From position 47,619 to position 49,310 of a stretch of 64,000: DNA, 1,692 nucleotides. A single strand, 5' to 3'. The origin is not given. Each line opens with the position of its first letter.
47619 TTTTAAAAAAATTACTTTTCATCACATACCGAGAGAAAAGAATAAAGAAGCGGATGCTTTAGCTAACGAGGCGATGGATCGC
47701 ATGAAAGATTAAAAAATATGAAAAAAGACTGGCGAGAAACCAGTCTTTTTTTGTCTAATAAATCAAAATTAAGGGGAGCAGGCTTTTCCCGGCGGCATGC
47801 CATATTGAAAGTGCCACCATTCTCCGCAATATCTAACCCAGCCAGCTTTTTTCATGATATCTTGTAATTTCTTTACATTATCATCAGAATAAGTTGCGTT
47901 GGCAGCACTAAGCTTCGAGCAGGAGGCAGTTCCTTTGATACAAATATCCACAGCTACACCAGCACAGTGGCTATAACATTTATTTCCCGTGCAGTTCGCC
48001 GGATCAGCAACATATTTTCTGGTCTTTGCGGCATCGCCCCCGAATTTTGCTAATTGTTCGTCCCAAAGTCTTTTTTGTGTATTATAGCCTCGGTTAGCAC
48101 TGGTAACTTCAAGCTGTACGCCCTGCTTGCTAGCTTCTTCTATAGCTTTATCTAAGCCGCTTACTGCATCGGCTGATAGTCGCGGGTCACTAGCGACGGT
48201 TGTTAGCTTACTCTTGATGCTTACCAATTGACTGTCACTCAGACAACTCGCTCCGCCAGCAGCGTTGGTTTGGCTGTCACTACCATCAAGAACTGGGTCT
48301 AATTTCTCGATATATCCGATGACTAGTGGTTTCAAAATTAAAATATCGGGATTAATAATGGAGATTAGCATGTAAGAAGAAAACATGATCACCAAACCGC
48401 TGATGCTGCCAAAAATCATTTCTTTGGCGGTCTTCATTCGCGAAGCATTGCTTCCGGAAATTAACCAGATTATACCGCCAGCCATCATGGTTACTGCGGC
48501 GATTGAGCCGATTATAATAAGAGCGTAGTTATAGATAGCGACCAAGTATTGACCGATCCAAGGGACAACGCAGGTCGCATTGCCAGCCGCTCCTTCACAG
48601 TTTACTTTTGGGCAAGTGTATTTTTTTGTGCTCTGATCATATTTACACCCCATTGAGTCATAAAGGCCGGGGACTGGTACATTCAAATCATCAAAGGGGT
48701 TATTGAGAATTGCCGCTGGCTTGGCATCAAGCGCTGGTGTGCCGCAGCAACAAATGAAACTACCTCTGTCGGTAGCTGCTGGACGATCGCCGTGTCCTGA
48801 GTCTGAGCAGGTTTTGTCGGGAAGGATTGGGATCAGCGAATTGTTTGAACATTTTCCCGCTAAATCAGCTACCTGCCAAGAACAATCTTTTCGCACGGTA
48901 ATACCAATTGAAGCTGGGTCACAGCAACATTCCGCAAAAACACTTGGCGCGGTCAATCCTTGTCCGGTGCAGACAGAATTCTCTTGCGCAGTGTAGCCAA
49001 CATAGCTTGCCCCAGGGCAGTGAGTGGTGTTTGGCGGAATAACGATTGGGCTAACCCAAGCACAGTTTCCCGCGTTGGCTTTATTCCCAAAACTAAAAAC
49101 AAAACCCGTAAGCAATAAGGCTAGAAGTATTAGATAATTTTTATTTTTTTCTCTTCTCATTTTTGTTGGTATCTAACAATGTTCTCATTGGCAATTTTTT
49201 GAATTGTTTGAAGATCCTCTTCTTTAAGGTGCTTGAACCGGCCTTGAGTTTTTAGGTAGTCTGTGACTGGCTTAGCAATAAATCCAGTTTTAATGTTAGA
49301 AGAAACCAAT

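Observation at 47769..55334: por operon interrupted by, and translationally coupled to, genes for Cys-rich pilin-like surface proteins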

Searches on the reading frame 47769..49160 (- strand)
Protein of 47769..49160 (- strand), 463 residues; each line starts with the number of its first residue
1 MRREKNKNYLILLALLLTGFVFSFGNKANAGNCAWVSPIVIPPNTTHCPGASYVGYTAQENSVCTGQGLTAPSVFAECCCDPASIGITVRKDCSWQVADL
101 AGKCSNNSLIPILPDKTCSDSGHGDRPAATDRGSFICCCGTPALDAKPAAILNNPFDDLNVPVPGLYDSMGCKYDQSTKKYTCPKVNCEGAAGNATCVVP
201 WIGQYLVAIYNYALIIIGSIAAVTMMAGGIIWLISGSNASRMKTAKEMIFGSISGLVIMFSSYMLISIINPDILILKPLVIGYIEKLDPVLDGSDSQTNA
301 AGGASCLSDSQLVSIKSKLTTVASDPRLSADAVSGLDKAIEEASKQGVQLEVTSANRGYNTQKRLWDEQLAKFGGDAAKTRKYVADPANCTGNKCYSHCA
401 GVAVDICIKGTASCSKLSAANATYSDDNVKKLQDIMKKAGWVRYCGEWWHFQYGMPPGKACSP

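Call 3: search_protein_families(library=pfam, proteins=[window:47769-49160:-], max_evalue=0.01)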
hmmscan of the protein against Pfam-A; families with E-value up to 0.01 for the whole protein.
window:47769-49160:- (463 aa): 3 families
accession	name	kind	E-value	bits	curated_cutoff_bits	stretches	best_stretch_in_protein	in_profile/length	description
PF02557.22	VanY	-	1.1e-08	35.3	25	1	327-445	3-111/132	D-alanyl-D-alanine carboxypeptidase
PF01427.22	Peptidase_M15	-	2.6e-06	27.8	27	1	425-453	156-184/199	D-ala-D-ala dipeptidase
PF18895.5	T4SS_pilin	-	0.0037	17.8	26.6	1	202-269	5-71/71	Type IV secretion system pilin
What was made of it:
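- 47769..49160 (-): Pilin-like/M15 protein (downstream class, 463 aa). It has a signal peptide, a Cys-rich N-terminal ectodomain, a membrane hairpin (residues ~200-284) and a C-terminal VanY/M15 zinc peptidase domain. Its start overlaps the porB stop (ATGA). Pfam VanY at 35.3 bits (cut-off 25) and Peptidase_M15 at 27.8 bits (cut-off 27), with a weak T4SS_pilin hit (call 3).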

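Call 57: search_protein_families(library=ncbifam, proteins=[window:47769-49160:-], max_evalue=0.001)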
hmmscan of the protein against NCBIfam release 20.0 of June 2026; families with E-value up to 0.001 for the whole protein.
window:47769-49160:- (463 aa): 2 families
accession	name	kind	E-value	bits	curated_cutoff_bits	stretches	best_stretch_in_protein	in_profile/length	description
NF007557.0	PRK10178.1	equivalog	3.2e-11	43.2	176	1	328-452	42-167/188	D-alanyl-D-alanine dipeptidase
NF000380.1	vanXY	equivalog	1.9e-06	27.5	250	1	328-443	32-136/179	D,D-carboxypeptidase/D,D-dipeptidase VanXY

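Call 72: search_protein_families(library=pfam, alignment_id=A6, max_evalue=0.001)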
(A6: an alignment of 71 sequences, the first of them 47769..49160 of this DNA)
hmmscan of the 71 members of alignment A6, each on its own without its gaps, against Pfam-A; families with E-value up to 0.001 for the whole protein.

A. member 1, window:47769-49160:- (463 aa): 2 families
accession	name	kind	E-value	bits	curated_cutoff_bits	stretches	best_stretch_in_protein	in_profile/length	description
PF02557.22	VanY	-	1.1e-08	35.3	25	1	327-445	3-111/132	D-alanyl-D-alanine carboxypeptidase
PF01427.22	Peptidase_M15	-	2.6e-06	27.8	27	1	425-453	156-184/199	D-ala-D-ala dipeptidase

B. families by the number of members that match (of 71 scanned): 11 families
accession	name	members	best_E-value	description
PF18895.5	T4SS_pilin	60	2.6e-08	Type IV secretion system pilin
PF02557.22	VanY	18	2.6e-12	D-alanyl-D-alanine carboxypeptidase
PF01427.22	Peptidase_M15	12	4.6e-09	D-ala-D-ala dipeptidase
PF13529.12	Peptidase_C39_2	5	2.1e-13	Peptidase_C39 like family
PF00877.26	NLPC_P60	5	1e-06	NlpC/P60 family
PF03412.21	Peptidase_C39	2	3.6e-09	Peptidase C39 family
PF06725.17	3D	2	0.00041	3D domain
PF13539.11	Peptidase_M15_4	1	2.5e-17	D-alanyl-D-alanine carboxypeptidase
PF23416.1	DUF7107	1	2.4e-05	Domain of unknown function (DUF7107)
PF01464.25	SLT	1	0.00087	Transglycosylase SLT domain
PF18896.5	SLT_3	1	0.00094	Lysozyme like domain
